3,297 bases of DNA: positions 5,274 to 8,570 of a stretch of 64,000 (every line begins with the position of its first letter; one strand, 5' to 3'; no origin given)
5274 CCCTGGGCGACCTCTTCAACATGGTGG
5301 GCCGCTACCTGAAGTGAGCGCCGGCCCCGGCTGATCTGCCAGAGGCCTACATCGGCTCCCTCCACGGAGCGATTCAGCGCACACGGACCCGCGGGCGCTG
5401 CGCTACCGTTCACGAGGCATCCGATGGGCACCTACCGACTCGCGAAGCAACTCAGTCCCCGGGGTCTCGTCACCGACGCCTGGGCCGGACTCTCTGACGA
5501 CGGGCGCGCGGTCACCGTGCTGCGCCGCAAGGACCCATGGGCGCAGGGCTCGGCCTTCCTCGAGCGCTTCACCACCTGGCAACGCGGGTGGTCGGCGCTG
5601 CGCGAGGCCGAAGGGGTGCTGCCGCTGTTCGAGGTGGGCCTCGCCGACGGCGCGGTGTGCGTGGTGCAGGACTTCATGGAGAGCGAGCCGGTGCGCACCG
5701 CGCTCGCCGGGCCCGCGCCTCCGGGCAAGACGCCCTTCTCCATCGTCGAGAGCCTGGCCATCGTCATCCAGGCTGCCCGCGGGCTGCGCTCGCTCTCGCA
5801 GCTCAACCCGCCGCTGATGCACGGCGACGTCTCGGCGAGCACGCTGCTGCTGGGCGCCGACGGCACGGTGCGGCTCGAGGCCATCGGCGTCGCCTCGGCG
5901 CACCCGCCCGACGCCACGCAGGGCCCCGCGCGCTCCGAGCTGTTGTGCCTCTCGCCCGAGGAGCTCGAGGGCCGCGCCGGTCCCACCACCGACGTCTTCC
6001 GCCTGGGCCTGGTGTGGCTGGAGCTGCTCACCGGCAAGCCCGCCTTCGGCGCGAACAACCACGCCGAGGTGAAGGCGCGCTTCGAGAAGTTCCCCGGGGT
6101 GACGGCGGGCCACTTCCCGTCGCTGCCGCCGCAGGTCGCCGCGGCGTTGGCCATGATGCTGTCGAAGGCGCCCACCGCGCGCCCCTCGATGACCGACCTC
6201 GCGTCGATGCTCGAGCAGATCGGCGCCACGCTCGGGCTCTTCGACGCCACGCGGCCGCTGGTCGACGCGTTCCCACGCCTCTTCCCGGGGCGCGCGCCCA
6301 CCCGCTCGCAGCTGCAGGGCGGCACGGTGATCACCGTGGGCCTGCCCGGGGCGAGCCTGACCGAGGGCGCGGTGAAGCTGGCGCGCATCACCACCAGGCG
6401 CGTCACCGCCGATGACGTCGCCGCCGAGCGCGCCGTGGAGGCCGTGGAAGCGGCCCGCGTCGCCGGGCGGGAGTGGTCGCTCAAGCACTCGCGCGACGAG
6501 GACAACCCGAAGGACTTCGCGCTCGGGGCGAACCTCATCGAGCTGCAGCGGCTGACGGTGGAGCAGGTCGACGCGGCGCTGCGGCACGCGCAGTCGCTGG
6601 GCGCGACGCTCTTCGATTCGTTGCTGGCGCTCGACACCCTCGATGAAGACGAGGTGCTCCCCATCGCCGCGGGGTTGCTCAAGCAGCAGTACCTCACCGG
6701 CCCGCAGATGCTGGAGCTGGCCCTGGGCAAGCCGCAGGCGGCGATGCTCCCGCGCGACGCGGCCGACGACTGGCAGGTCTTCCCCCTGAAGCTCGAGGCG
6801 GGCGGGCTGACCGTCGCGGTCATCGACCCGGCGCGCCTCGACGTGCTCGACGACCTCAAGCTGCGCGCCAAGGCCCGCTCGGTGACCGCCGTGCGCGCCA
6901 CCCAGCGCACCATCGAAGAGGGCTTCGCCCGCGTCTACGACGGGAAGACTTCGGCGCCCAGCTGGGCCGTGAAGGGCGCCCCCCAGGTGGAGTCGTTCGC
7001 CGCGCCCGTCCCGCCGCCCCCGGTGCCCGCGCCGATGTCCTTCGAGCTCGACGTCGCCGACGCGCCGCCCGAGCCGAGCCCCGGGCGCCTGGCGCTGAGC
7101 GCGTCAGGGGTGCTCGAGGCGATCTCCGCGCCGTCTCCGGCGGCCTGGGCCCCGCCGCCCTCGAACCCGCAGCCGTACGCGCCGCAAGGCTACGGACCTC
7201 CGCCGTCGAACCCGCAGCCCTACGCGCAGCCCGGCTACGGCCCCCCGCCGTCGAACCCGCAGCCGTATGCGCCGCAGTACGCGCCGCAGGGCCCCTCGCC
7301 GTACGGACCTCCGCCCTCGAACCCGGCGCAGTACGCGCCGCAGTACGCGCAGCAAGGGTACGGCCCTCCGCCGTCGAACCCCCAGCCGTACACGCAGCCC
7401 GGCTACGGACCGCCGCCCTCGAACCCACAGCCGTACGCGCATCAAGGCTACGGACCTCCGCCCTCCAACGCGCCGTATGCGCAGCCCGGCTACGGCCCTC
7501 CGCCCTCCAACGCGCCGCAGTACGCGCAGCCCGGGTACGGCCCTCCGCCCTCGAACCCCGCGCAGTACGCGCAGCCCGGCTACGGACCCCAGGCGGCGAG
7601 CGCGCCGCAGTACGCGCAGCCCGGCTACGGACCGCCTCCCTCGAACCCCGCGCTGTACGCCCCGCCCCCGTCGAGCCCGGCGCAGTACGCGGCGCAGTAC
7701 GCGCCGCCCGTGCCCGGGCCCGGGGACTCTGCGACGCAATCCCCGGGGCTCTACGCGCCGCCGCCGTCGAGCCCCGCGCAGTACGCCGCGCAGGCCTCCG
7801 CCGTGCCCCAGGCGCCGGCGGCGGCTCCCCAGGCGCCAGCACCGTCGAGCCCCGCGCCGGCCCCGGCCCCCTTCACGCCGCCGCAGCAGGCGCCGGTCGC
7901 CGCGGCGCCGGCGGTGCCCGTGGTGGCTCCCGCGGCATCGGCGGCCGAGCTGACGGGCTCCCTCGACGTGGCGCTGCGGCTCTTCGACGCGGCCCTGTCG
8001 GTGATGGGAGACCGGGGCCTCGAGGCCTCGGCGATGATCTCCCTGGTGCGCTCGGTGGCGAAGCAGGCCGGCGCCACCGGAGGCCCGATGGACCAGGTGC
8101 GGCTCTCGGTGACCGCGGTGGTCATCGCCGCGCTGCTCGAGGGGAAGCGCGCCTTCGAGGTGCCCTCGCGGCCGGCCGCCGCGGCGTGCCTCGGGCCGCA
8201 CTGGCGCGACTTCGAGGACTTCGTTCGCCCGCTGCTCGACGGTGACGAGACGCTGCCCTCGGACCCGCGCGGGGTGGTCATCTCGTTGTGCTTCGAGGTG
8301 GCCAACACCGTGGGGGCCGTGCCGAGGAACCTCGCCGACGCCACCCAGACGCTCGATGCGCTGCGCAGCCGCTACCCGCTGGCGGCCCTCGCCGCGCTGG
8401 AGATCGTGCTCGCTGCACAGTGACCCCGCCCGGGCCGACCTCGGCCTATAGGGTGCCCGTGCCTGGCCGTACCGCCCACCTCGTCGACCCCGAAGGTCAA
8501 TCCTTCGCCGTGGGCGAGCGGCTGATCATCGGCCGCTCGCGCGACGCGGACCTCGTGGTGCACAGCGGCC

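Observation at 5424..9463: Kinase-like / GspE-N / 45-bp-repeat protein translationally coupled to an FHA protein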

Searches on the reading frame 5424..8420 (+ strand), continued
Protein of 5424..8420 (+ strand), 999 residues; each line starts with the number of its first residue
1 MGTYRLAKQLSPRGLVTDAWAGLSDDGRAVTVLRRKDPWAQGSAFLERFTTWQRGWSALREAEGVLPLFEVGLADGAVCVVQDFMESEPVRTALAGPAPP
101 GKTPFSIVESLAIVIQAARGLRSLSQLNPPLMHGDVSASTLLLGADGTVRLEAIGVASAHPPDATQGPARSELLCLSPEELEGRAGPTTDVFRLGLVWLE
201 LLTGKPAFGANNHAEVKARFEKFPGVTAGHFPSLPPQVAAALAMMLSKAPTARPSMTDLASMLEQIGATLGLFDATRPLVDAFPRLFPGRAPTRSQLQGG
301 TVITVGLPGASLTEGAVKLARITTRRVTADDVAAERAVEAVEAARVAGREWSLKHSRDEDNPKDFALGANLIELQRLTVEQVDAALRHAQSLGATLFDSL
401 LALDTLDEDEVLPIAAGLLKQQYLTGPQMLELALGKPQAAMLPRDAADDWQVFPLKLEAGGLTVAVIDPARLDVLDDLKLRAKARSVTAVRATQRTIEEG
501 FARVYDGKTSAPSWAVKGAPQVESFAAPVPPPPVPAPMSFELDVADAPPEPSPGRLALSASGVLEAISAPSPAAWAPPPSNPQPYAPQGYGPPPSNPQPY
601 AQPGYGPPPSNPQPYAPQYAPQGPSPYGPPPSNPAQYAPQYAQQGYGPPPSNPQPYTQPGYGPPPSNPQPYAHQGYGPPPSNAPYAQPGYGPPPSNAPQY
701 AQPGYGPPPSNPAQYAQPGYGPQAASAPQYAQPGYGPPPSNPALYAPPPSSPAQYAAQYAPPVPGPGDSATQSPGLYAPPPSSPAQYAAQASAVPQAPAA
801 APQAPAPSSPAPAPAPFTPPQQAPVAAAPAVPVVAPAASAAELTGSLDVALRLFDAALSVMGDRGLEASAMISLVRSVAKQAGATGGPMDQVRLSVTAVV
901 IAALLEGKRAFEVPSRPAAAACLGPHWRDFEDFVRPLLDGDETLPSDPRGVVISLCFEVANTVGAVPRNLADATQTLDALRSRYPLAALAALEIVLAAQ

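Call 84: list_cluster_members(proteins=[P0001, P0045, P0088])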
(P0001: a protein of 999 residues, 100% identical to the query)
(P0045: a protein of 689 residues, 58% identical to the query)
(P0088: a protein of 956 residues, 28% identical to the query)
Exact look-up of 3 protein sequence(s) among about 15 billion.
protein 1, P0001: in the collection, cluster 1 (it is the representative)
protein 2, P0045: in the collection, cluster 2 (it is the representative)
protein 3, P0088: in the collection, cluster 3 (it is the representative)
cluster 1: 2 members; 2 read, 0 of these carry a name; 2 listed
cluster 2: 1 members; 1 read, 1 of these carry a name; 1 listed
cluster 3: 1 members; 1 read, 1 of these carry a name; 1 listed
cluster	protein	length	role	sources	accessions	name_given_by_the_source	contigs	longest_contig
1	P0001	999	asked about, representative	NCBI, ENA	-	-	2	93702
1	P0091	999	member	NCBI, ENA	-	-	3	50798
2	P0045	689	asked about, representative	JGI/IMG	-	hypothetical protein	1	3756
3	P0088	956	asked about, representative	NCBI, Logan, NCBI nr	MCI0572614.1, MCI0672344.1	MAG: protein kinase [Myxococcaceae bacterium] | protein kinase [Myxococcaceae bacterium]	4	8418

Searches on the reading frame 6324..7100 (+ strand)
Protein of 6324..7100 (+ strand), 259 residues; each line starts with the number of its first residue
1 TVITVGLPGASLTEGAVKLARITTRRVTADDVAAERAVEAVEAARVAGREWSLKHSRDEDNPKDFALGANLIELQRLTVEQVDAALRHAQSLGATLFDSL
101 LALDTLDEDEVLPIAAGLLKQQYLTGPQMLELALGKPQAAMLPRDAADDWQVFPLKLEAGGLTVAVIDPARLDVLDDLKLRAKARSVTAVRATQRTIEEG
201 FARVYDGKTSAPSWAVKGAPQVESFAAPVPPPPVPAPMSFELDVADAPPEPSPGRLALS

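Call 12: search_solved_structures(query=window:6324-7100:+, max_evalue=0.01, show_alignments=3)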
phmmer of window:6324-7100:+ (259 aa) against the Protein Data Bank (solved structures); distinct sequences matched with E-value up to 0.01: 6.
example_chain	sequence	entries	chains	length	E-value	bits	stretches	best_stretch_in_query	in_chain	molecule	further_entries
6f8l_G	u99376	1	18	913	8.5e-07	32.2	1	61-210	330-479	Type IV pilus assembly protein PilF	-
6ejf_G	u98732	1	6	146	7.7e-06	29.1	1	63-188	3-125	Type IV pilus assembly protein PilF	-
5zfr_A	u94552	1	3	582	1.7e-05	27.9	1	55-210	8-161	Type IV pilus biogenesis ATPase PilB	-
6olj_C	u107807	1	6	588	5.6e-05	26.3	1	67-210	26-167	Type IV pilus biogenesis ATPase PilB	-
5tsg_B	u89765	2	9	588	5.6e-05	26.3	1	67-210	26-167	Type IV pilus biogenesis ATPase PilB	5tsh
3jc8_Ba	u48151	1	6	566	0.00081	22.5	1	67-208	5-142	Type IV-A pilus assembly ATPase PilB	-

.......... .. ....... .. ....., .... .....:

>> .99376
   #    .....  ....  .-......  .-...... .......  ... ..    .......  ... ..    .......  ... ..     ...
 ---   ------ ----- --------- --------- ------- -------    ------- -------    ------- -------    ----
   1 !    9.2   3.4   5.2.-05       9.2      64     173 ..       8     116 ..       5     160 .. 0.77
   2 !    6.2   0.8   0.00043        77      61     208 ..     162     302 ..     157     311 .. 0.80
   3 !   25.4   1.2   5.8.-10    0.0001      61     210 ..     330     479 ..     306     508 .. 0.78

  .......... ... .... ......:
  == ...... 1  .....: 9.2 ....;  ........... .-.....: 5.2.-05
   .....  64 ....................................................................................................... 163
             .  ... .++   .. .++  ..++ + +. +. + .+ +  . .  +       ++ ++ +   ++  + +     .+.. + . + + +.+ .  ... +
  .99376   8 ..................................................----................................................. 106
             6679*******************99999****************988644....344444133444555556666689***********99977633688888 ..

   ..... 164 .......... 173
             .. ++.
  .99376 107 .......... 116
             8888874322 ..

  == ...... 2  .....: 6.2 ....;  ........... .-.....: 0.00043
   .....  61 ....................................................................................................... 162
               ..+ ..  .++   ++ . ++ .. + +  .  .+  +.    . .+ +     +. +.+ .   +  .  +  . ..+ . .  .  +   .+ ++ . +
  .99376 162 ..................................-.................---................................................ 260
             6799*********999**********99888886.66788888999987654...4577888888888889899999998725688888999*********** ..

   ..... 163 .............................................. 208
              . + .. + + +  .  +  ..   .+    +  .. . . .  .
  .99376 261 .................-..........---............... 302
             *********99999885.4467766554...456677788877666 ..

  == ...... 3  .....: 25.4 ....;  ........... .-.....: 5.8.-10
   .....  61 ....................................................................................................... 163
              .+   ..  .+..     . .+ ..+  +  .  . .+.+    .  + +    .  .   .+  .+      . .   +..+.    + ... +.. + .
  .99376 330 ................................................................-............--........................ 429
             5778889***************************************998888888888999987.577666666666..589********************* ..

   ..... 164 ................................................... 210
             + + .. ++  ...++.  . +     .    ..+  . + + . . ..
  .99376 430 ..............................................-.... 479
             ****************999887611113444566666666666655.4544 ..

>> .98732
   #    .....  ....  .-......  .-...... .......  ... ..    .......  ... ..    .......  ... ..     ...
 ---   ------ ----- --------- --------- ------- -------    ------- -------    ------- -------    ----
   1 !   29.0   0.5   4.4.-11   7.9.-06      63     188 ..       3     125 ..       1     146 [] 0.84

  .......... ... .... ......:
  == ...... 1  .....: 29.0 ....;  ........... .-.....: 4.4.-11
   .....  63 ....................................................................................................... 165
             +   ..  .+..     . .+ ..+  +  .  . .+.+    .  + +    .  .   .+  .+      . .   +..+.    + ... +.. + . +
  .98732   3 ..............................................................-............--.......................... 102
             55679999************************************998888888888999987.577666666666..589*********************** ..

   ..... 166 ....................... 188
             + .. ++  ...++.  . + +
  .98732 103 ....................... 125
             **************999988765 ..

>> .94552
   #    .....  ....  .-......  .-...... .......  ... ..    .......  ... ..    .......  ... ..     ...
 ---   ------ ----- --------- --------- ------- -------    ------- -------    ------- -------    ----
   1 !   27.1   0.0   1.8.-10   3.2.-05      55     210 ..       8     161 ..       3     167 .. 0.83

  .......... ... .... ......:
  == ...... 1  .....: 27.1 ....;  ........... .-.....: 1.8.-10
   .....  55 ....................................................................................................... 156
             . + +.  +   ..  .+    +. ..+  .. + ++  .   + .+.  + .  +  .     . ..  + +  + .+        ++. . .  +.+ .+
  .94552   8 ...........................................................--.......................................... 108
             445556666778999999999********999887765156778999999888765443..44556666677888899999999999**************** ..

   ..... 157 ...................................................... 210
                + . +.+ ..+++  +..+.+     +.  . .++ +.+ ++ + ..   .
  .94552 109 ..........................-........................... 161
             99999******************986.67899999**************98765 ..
